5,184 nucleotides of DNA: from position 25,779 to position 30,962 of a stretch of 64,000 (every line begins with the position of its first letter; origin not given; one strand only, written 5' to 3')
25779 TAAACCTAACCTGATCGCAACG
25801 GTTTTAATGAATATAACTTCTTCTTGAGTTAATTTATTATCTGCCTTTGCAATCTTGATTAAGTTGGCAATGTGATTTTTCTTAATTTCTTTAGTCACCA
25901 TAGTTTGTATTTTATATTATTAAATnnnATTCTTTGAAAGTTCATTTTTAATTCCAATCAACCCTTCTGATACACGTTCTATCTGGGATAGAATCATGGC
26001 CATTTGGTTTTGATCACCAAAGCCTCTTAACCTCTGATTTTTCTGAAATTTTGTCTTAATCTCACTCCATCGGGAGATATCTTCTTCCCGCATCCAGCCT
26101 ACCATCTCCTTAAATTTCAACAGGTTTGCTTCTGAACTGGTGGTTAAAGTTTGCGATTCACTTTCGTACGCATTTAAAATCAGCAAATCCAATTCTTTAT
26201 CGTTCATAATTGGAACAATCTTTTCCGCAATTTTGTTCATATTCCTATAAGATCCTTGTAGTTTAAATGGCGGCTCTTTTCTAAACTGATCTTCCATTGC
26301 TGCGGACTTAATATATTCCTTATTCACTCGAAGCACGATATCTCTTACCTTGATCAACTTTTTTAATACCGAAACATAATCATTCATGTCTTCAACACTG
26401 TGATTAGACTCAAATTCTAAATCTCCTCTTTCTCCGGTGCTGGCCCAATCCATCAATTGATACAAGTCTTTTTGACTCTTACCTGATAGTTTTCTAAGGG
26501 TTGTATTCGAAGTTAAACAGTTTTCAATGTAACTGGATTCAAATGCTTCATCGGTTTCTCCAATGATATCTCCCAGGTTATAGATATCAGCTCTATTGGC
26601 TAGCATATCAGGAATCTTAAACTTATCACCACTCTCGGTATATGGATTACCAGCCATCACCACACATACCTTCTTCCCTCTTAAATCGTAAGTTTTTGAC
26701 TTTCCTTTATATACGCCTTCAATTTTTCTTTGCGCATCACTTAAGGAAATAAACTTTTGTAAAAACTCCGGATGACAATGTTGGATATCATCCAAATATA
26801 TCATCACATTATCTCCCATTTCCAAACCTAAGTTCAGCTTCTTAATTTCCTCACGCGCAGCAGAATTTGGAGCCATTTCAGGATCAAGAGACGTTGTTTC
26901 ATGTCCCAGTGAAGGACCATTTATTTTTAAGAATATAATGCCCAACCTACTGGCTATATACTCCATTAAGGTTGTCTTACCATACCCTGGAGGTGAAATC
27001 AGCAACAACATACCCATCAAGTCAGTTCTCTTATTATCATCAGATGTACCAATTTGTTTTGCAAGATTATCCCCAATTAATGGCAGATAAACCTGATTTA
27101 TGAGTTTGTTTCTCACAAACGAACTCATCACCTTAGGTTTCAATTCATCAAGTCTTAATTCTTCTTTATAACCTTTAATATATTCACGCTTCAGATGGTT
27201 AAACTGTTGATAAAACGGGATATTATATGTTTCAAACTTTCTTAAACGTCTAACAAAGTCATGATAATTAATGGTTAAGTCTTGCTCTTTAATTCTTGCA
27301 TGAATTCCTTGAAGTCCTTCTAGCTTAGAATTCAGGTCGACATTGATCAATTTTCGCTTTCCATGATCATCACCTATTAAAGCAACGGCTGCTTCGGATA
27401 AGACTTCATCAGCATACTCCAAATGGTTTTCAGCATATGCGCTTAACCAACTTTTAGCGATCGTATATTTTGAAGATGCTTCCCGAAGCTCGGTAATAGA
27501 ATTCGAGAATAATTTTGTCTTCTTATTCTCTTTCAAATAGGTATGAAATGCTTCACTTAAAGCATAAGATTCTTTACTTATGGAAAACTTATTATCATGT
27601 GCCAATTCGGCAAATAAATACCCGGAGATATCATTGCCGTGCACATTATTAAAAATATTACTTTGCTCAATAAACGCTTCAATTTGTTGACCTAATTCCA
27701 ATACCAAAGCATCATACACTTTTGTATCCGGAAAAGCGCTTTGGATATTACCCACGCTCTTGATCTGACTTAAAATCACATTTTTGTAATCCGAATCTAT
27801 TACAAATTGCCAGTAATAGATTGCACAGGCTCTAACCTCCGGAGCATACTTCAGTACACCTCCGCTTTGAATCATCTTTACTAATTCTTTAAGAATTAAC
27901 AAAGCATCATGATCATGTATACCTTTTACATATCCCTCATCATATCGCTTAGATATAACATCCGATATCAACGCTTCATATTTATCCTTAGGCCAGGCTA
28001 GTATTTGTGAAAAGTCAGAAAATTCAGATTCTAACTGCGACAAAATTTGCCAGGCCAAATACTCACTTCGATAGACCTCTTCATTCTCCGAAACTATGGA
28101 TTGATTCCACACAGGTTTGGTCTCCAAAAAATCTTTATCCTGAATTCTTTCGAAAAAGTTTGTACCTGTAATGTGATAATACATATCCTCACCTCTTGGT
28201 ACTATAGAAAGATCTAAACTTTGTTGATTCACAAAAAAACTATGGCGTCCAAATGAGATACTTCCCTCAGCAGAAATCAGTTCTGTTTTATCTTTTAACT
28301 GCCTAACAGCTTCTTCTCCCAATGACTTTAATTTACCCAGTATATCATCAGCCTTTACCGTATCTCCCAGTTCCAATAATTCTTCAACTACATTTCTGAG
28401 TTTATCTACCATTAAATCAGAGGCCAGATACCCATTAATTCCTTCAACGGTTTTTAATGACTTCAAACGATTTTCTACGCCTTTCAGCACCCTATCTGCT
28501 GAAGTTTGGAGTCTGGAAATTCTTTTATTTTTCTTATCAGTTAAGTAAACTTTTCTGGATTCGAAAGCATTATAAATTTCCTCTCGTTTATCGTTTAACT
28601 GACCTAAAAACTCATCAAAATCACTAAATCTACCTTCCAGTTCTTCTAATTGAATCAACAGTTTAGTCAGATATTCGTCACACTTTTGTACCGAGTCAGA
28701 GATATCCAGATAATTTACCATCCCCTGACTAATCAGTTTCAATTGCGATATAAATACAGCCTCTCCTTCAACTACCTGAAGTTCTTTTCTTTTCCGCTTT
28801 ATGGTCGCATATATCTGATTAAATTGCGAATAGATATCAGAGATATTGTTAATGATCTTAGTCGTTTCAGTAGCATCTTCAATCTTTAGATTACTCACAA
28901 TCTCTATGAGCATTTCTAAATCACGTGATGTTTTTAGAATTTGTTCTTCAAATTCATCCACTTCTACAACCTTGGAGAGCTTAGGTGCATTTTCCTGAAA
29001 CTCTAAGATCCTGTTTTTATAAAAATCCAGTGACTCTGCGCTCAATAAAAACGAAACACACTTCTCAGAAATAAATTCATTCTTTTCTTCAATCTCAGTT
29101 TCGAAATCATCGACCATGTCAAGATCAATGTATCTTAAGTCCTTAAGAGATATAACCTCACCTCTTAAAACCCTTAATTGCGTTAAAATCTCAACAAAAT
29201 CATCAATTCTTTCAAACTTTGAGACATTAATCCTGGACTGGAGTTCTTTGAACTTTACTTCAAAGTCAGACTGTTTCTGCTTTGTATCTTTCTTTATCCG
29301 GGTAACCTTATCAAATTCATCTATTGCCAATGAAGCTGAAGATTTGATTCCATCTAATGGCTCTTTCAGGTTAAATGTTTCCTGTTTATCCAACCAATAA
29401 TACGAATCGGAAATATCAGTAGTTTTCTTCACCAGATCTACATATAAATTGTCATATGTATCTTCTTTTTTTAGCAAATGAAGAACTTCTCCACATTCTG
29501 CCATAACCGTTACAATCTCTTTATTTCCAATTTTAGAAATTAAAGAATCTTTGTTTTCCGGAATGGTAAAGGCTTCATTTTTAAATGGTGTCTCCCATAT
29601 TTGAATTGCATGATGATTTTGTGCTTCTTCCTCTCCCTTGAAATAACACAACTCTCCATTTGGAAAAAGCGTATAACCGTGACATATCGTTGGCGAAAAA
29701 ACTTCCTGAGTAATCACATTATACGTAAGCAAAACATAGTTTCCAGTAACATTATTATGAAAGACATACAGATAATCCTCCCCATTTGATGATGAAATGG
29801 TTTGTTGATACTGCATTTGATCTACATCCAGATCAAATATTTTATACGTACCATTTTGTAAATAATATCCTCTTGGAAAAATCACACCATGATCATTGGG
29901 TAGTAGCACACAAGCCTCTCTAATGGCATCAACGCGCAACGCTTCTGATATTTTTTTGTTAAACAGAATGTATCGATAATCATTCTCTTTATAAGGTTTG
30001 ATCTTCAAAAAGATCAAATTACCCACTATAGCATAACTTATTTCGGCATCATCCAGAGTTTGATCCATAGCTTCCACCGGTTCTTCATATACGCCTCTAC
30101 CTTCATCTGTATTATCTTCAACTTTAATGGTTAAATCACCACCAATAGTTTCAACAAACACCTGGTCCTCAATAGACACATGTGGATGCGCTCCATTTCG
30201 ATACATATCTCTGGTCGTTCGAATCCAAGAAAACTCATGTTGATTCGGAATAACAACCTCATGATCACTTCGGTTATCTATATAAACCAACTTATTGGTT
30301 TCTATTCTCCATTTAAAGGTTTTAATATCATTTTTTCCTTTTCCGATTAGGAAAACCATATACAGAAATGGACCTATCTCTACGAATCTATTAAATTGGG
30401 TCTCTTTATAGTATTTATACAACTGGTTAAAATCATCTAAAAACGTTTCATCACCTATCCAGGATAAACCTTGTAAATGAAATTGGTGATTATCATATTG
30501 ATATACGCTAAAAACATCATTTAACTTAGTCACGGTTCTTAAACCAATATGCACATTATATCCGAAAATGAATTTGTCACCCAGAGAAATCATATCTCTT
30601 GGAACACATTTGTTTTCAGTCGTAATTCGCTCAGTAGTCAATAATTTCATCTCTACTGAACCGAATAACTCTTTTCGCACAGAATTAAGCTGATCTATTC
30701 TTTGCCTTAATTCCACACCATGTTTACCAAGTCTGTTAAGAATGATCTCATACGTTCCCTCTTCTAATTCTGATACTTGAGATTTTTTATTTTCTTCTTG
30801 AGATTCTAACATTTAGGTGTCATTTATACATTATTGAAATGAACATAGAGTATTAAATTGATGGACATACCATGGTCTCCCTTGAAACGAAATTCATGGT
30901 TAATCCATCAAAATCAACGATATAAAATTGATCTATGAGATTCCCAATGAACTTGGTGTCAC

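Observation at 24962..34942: Seven-gene co-directional membrane cluster: YjfI-like / PspA / NfeD / flotillin / 1628-aa AAA+ protein / TerB-like x2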

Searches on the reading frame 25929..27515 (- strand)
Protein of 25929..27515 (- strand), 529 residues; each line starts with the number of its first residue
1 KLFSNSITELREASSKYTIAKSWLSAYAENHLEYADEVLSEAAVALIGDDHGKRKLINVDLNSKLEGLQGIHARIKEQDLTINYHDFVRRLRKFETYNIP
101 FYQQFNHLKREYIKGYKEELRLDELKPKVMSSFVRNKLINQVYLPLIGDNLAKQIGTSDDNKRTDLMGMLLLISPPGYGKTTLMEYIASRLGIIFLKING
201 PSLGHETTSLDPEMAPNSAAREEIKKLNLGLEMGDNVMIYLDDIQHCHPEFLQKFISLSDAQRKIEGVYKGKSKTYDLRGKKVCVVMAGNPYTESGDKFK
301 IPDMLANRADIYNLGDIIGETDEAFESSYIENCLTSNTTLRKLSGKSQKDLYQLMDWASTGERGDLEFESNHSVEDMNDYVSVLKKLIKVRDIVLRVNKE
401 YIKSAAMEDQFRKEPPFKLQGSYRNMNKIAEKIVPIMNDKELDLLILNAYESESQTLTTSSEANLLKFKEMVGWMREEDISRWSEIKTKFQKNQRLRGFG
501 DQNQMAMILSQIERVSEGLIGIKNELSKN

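Call 43: predict_structure(alignment_id=A3)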
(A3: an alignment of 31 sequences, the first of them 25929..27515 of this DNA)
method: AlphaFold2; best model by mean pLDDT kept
length: 529 residues; sequences in the alignment: 31
mean_pLDDT: 76.9   pTM: 0.59
mean pLDDT of the five models: 76.9, 70.0, 69.0, 68.0, 60.3
residues with pLDDT >= 90: 24; 70-90: 397; 50-70: 84; < 50: 24
segments of 3 or more residues with pLDDT < 50: 122-134, 157-164
pLDDT, mean of each block of 10 residues (from residue 1): 80 83 84 72 73 59 81 81 81 85 86 68 43 59 76 60 59 78 82 86 85 87 87 83 87 75 75 80 84 71 71 64 77 69 66 79 70 76 87 88 77 82 85 82 90 79 89 89 87 72 63 75 73
secondary structure, 60 per line:
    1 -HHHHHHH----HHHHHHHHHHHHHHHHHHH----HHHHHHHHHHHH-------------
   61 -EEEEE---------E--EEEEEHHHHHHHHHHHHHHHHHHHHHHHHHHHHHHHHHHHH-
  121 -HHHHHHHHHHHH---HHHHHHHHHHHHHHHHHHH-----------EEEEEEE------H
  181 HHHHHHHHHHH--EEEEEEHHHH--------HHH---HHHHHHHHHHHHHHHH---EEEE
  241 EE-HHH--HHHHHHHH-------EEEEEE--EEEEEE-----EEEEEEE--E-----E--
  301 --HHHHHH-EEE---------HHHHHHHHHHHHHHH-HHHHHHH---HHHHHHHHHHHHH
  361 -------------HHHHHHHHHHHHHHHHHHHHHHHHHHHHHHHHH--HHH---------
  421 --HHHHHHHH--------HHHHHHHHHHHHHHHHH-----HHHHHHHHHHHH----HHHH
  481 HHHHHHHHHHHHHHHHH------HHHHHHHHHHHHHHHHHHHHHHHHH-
elements in order: H2-8 H13-31 H36-47 E62-66 E79-83 H84-119 H122-133 H137-155 E167-173 H180-191 E194-199 H200-203 H218-233 E237-242 H249-256 E264-269 E272-277 E283-289 H303-308 E310-312 H322-336 H338-344 H348-360 H374-406 H423-430 H439-455 H461-472 H477-497 H504-528

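Call 46: fold_search(model_id=the predicted structure, library=pdb)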
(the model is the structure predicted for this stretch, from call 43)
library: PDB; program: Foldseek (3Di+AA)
matches with E <= 10: 1237; with E <= 0.001: 538
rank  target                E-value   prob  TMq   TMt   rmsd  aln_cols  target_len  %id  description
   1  9qhf_F                1.9e-06  1.00  0.28  0.54   7.9       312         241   16  NorQD complex state 3 from Jhaorihella thermophila (released 2026-03-25)
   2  3jc5_5                2.0e-06  1.00  0.25  0.21  19.5       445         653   13  Structure of the eukaryotic replicative CMG helicase and pumpjack motion (released 2016-02-10)
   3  9qhf_E                2.1e-06  1.00  0.27  0.51   7.9       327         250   14  NorQD complex state 3 from Jhaorihella thermophila (released 2026-03-25)
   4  9qhd_F                2.1e-06  1.00  0.25  0.47  13.0       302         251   14  NorQD complex state 1 from Jhaorihella thermophila (released 2026-03-25)
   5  9qh4_A                2.3e-06  1.00  0.29  0.55   6.8       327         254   13  NorQ hexamer from Paracoccus denitrificans (released 2026-03-25)
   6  9qhd_C                2.5e-06  1.00  0.29  0.53   7.5       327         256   15  NorQD complex state 1 from Jhaorihella thermophila (released 2026-03-25)
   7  9qh4_F                2.7e-06  1.00  0.30  0.55   8.2       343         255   13  NorQ hexamer from Paracoccus denitrificans (released 2026-03-25)
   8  9qhd_B                3.6e-06  1.00  0.28  0.51   8.0       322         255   14  NorQD complex state 1 from Jhaorihella thermophila (released 2026-03-25)
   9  7pbl_C                3.8e-06  1.00  0.22  0.34   9.4       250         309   17  RuvAB branch migration motor complexed to the Holliday junction - RuvB AAA+ state s1 [t2 dataset] (released 2022-09-14)
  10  9gjw_7                3.8e-06  1.00  0.24  0.20  21.4       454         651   15  OCCM maturation intermediate stalled with an Arginine Finger mutation in Mcm2 (released 2025-03-05)
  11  9qh8_A                4.0e-06  1.00  0.32  0.60   6.6       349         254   13  reduced NorQ-NorD VWA domain complex from Paracoccus denitrificans (released 2026-03-25)
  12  9qh8_F                4.2e-06  1.00  0.30  0.58   7.0       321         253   14  reduced NorQ-NorD VWA domain complex from Paracoccus denitrificans (released 2026-03-25)
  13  7x5b                  4.6e-06  1.00  0.24  0.36   8.2       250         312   16  Crystal structure of RuvB (released 2023-03-08)
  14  6l1q_A                5.1e-06  1.00  0.30  0.53   9.2       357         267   11  Crystal structure of AfCbbQ2, a MoxR AAA+-ATPase and CbbQO-type Rubisco activase from Acidithiobacillus ferrooxidans (released 2019-12-18)
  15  9qhg_E                5.1e-06  1.00  0.26  0.47   8.6       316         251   16  NorQD complex state 4 from Jhaorihella thermophila (released 2026-03-25)
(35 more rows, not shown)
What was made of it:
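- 25926..30812 (-): Giant soluble AAA+ ATPase (1628 aa). Predicted layout: helix 18-50, beta-propeller 56-407 (DUF3686), helical bundles 424-844 (including DUF7902), a small beta domain 851-889, a helical domain 915-1146, a MoxR-like AAA+ module from about 1235 to 1420, and a C-terminal helical region. Foldseek top hits are NorQ and CbbQ (MoxR type), then MCM, RuvB and Lon (call 46).
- On MoxR-family AAA+ systems: NorQ and CbbQ are the top Foldseek hits (call 46).
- Closest known: MoxR-family AAA+ ATPases NorQ and CbbQ. Same: These are the best structural matches to the AAA+ module (TM 0.5-0.6 normalised to the target, call 46).
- MoxR-like fold (call 46).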

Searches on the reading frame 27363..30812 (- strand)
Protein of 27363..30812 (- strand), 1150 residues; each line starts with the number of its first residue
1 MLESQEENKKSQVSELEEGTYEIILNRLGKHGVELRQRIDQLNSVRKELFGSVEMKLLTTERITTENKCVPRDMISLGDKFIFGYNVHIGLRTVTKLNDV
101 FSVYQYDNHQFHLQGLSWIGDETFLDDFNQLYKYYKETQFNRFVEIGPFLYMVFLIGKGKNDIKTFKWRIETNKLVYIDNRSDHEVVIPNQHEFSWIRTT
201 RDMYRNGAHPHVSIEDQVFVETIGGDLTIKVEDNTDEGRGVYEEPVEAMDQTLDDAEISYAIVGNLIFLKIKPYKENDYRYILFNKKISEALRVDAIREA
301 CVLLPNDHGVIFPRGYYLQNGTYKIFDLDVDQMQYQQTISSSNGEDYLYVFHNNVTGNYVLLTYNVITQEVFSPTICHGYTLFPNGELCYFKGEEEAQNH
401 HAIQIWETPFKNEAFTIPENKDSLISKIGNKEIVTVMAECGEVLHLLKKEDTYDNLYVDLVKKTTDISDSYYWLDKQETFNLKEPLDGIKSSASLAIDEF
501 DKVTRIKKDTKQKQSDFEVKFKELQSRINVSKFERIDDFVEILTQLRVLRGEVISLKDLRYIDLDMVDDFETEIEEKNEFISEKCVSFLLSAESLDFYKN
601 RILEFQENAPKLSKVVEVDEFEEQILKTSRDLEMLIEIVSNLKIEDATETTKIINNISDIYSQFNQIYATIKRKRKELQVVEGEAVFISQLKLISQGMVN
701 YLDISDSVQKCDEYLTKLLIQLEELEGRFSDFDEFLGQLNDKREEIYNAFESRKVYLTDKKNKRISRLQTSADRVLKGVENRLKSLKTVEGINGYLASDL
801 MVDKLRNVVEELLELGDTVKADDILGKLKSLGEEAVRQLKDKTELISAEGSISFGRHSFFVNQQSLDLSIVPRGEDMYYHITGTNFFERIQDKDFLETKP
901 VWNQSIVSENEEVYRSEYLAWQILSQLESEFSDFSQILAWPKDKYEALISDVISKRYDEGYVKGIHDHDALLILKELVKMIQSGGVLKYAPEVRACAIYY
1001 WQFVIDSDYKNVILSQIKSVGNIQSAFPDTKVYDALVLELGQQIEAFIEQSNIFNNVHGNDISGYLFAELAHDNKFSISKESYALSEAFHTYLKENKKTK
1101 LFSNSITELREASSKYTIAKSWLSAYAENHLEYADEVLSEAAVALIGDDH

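Call 52: predict_structure(alignment_id=A4)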
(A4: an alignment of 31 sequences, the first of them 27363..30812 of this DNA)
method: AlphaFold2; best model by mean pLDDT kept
length: 1150 residues; sequences in the alignment: 31
mean_pLDDT: 80.6   pTM: 0.49
mean pLDDT of the five models: 80.6, 78.9, 75.6, 75.4, 75.1
residues with pLDDT >= 90: 218; 70-90: 767; 50-70: 109; < 50: 56
segments of 3 or more residues with pLDDT < 50: 1-16, 844-854, 856-866, 903-912, 957-961
pLDDT, mean of each block of 10 residues (from residue 1): 29 48 86 94 87 82 85 88 84 77 89 86 87 77 88 82 87 84 71 89 79 87 79 63 81 83 91 88 88 88 90 90 85 89 87 88 90 89 87 82 90 58 80 90 85 77 92 90 95 89 84 90 87 79 86 86 87 88 81 77 80 72 78 70 68 76 75 68 68 85 84 88 78 76 87 84 85 87 80 79 87 83 87 79 41 39 52 74 72 73 41 67 82 78 85 60 68 85 75 91 87 87 76 83 89 85 90 81 90 90 85 89 88 79 76
secondary structure, 60 per line:
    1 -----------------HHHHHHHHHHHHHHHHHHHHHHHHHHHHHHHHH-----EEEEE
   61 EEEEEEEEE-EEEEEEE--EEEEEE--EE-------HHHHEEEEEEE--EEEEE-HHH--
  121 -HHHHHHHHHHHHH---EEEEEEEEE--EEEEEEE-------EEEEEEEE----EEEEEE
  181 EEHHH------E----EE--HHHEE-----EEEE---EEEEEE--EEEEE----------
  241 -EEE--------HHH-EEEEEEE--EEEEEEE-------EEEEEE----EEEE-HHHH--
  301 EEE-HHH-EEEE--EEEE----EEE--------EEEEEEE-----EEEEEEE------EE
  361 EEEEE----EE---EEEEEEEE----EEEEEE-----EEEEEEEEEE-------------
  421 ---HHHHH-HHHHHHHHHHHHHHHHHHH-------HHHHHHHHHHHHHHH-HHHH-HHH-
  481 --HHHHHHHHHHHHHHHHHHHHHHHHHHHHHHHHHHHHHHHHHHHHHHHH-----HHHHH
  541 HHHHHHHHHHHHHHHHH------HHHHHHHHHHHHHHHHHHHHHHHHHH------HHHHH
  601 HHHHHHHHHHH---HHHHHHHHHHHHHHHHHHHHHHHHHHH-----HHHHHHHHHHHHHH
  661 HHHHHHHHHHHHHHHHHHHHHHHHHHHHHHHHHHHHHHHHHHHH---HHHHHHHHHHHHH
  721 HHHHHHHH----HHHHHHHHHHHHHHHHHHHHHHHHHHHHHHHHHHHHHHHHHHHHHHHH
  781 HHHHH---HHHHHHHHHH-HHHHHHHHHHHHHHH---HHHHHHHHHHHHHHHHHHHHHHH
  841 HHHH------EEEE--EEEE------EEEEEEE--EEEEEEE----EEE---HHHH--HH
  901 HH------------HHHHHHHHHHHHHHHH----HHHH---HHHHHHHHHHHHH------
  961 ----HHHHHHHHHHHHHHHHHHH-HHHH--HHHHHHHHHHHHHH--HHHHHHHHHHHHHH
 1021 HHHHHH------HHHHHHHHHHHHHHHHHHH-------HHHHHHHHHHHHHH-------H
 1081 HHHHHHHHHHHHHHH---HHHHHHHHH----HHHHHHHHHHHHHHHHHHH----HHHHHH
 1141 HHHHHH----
elements in order (helices of 4 or more, strands of 3 or more residues): H18-50 E56-69 E71-77 E80-85 H97-100 E101-107 E110-114 H122-134 E138-146 E149-155 E163-170 E175-182 E211-214 E218-223 E226-230 E242-244 E257-263 E266-272 E280-285 E290-293 H295-298 E301-303 E309-312 E315-318 E323-325 E334-340 E346-352 E359-365 E375-382 E387-392 E398-407 H424-428 H430-448 H456-470 H472-475 H483-530 H536-557 H564-589 H596-611 H615-641 H647-704 H708-728 H733-785 H789-798 H800-814 H818-844 E851-854 E857-860 E867-873 E876-882 E887-889 H893-896 H899-902 H915-930 H935-938 H942-954 H965-983 H985-988 H991-1004 H1007-1026 H1033-1051 H1059-1072 H1080-1095 H1099-1107 H1112-1130 H1135-1146
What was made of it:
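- On ESCRT-III/Vps4 machinery: The N-terminus is a beta-propeller (call 52).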

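Call 54: fold_search(model_id=the predicted structure, library=pdb)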
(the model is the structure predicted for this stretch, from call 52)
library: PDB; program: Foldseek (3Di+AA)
matches with E <= 10: 558; with E <= 0.001: 43
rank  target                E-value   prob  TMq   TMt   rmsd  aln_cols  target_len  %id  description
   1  7k58_C                4.8e-06  0.96  0.09  0.04  66.9      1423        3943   10  Structure of outer-arm dyneins bound to microtubule with microtubule binding state 1(MTBS-1) (released 2021-09-29)
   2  6qk7_A                5.7e-06  0.95  0.08  0.08  30.6      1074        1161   10  Elongator catalytic subcomplex Elp123 lobe (released 2019-07-17)
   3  8bbe_E                7.1e-06  1.00  0.10  0.11  37.4       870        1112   11  Structure of the IFT-A complex; IFT-A2 module (released 2022-12-21)
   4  7tbk_A5               1.3e-05  0.94  0.10  0.10  51.3      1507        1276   10  Composite structure of the dilated human nuclear pore complex (NPC) symmetric core generated with a 37A in situ cryo- (released 2022-06-15)
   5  8pu0_A                1.4e-05  1.00  0.13  0.13  16.4       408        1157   10  Cryo-EM structure of human Elp123 in complex with tRNA, desulpho-CoA, 5'-deoxyadenosine and methionine (released 2024-04-17)
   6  8snb_4B               1.4e-05  1.00  0.11  0.17  17.6       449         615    9  atomic model of sea urchin sperm doublet microtubule (48-nm periodicity) (released 2023-06-28)
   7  7tbl_A5               1.5e-05  0.93  0.10  0.10  51.3      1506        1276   10  Composite structure of the human nuclear pore complex (NPC) cytoplasmic face generated with a 12A cryo-ET map of the  (released 2022-06-22)
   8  9d5n_CH               3.5e-05  1.00  0.13  0.22  16.2       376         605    9  48-nm doublet microtubule from Trichomonas vaginalis strain G3 (released 2025-05-14)
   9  8q9t_C                5.1e-05  1.00  0.12  0.28  16.9       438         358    9  CryoEM structure of a S. Cerevisiae Ski238 complex bound to RNA (released 2023-11-29)
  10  7rro_e                5.3e-05  1.00  0.10  0.17  17.2       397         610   10  Structure of the 48-nm repeat doublet microtubule from bovine tracheal cilia (released 2021-10-27)
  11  5ods_B                5.3e-05  0.99  0.12  0.19  27.3       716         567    7  Structure of a phosphoprotein-protein complex (released 2018-03-14)
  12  8j07_i8               6.3e-05  0.66  0.08  0.07  63.9      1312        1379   10  96nm repeat of human respiratory doublet microtubule and associated axonemal complexes (released 2023-07-26)
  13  6byt_B                6.9e-05  1.00  0.12  0.23  16.4       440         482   12  Complex structure of LOR107 mutant (R320) with tetrasaccharide substrate (released 2018-02-07)
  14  8xi3_B                7.2e-05  1.00  0.13  0.29  15.6       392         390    6  Structure of mouse SCMC-14-3-3gama complex (released 2024-10-02)
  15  8tie_a                7.5e-05  0.87  0.09  0.09  36.4      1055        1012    9  Double nuclear outer ring of Nup84-complexes from the yeast NPC (released 2023-10-11)
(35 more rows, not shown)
